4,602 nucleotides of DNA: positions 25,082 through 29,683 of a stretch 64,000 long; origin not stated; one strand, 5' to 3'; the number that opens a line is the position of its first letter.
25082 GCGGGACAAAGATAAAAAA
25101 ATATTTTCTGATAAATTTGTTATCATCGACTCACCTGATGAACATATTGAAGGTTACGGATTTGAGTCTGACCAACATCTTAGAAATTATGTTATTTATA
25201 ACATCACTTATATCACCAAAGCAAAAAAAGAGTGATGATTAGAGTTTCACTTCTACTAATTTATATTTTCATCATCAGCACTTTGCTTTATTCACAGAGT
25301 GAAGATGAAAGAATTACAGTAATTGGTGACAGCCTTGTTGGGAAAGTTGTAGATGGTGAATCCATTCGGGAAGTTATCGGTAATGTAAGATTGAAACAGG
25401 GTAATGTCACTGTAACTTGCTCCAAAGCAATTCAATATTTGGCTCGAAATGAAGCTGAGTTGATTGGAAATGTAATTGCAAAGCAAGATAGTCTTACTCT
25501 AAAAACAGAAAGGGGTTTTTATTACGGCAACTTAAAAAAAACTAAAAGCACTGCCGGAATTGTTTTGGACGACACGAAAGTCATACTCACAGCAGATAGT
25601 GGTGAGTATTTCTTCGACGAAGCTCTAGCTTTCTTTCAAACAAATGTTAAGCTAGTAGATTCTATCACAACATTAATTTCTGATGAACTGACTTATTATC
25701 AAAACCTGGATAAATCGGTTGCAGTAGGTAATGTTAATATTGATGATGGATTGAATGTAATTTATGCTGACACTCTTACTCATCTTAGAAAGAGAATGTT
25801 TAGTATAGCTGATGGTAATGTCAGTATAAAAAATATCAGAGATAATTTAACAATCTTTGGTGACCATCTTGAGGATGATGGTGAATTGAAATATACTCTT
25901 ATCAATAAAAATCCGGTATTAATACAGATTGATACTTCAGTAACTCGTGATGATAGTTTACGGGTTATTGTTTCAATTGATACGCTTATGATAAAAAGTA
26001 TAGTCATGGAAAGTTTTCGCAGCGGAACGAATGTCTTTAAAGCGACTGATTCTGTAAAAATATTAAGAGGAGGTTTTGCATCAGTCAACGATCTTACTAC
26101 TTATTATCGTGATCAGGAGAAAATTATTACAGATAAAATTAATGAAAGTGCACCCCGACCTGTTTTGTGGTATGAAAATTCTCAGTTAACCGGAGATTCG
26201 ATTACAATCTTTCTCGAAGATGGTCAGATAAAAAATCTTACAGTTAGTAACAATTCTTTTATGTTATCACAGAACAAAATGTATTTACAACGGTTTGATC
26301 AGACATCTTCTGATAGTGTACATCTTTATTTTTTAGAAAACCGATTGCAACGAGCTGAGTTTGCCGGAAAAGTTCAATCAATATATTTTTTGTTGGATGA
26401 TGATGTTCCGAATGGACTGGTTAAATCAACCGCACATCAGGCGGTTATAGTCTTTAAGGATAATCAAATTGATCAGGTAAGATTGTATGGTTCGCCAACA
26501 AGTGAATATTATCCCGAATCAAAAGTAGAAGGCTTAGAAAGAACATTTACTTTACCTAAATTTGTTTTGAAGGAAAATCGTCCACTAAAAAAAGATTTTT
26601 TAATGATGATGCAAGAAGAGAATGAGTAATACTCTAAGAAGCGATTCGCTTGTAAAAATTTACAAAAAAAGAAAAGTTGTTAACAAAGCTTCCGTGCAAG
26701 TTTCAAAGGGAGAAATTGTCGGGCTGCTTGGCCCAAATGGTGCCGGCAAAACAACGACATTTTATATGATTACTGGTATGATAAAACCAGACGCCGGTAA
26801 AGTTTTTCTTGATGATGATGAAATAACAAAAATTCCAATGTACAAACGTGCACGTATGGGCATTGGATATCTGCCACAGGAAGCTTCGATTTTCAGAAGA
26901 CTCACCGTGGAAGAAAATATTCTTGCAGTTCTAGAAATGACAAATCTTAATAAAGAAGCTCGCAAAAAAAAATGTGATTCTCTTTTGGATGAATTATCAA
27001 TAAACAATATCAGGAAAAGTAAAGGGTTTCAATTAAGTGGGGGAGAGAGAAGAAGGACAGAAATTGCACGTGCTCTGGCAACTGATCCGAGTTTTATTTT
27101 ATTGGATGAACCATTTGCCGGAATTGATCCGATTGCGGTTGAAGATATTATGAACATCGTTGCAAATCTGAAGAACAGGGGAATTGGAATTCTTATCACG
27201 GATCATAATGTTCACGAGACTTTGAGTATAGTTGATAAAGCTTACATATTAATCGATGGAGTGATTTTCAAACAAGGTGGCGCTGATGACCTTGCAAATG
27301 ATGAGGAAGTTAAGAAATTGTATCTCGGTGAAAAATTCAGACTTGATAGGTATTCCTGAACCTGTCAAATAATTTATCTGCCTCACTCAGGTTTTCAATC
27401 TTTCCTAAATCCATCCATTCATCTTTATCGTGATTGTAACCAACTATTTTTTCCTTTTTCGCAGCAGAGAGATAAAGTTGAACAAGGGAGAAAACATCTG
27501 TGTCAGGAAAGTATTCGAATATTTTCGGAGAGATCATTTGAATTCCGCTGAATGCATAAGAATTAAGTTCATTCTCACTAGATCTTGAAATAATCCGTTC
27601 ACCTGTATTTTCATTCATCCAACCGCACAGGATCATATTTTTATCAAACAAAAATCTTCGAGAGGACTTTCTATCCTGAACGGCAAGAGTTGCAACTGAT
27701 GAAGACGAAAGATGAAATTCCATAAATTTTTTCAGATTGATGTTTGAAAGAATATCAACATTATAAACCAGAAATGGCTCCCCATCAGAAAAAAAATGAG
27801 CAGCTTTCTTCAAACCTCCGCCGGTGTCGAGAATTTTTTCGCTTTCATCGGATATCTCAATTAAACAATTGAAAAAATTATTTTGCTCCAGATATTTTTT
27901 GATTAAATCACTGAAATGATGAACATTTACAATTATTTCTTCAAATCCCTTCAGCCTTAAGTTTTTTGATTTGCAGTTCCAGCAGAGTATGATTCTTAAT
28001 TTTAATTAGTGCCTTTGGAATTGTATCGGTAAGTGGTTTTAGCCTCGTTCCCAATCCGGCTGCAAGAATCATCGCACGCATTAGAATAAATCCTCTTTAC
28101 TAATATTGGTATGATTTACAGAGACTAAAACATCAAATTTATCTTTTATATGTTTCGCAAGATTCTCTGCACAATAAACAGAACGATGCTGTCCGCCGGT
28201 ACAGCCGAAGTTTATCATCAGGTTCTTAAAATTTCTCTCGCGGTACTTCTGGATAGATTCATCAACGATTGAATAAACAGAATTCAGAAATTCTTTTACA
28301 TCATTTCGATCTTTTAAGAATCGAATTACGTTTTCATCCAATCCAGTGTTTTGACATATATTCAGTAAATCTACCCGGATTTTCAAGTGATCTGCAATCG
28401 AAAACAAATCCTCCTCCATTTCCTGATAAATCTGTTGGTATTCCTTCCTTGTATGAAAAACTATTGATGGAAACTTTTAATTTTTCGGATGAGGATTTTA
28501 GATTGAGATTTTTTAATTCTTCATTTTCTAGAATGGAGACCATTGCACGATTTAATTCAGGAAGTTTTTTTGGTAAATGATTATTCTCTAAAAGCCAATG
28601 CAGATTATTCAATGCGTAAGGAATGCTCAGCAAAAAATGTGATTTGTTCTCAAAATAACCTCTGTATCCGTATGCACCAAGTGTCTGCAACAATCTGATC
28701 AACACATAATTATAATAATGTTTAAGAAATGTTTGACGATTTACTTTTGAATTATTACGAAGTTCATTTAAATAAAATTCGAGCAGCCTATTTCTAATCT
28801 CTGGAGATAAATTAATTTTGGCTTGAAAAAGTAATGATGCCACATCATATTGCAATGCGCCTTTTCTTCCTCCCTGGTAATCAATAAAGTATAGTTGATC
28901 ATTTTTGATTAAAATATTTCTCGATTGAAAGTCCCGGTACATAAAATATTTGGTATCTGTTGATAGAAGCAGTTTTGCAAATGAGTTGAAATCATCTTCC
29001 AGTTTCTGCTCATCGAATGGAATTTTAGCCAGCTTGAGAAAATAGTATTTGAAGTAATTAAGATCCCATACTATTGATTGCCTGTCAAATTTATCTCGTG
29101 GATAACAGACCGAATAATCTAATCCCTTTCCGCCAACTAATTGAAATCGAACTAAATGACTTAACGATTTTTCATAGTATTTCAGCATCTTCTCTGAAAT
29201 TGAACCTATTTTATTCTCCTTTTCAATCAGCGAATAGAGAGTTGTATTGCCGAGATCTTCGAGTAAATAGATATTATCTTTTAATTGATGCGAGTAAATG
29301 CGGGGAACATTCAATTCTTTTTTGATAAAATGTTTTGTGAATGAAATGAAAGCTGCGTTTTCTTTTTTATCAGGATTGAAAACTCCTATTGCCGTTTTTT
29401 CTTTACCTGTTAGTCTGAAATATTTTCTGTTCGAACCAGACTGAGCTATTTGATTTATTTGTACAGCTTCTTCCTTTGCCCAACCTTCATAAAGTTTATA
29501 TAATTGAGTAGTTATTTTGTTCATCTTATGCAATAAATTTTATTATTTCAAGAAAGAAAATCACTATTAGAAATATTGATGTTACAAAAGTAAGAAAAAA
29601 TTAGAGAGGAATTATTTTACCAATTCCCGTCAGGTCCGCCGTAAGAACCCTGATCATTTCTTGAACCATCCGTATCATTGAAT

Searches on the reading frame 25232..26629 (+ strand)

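Call 71: search_protein_families(library=pfam, proteins=[window:25232-26629:+], max_evalue=0.001)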
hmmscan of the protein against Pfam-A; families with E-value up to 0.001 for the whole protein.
window:25232-26629:+ (465 aa): 2 families
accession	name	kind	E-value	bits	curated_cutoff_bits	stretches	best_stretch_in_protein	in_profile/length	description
PF13100.11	OstA_2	-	4.8e-20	72.2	21.2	1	41-171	18-149/158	OstA-like protein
PF03968.19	LptD_N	-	2.1e-06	28.4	20.4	0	72-155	13-107/113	LptA/(LptD N-terminal domain) LPS transport protein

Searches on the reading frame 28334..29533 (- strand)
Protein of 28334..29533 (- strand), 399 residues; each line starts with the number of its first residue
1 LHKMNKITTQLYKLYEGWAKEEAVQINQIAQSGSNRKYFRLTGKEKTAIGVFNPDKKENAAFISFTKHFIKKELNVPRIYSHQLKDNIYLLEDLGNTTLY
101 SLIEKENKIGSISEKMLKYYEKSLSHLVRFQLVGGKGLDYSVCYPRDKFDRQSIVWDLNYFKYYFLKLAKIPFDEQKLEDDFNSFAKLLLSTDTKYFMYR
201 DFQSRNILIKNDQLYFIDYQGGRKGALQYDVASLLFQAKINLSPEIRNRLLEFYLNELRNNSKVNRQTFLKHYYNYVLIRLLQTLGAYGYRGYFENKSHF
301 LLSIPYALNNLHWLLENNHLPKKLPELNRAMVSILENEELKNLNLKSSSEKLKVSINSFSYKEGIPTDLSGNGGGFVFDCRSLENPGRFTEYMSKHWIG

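Call 79: search_protein_families(library=pfam, proteins=[window:28334-29533:-], max_evalue=0.00001)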
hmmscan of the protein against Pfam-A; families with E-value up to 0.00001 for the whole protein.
window:28334-29533:- (399 aa): 2 families
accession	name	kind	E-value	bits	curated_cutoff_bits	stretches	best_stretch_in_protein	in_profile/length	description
PF01636.29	APH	-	1.1e-10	42.2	23.2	1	26-256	2-231/239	Phosphotransferase enzyme family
PF22740.1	PapZ_C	-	9.1e-06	26.3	27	0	352-392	1-36/121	RapZ C-terminal domain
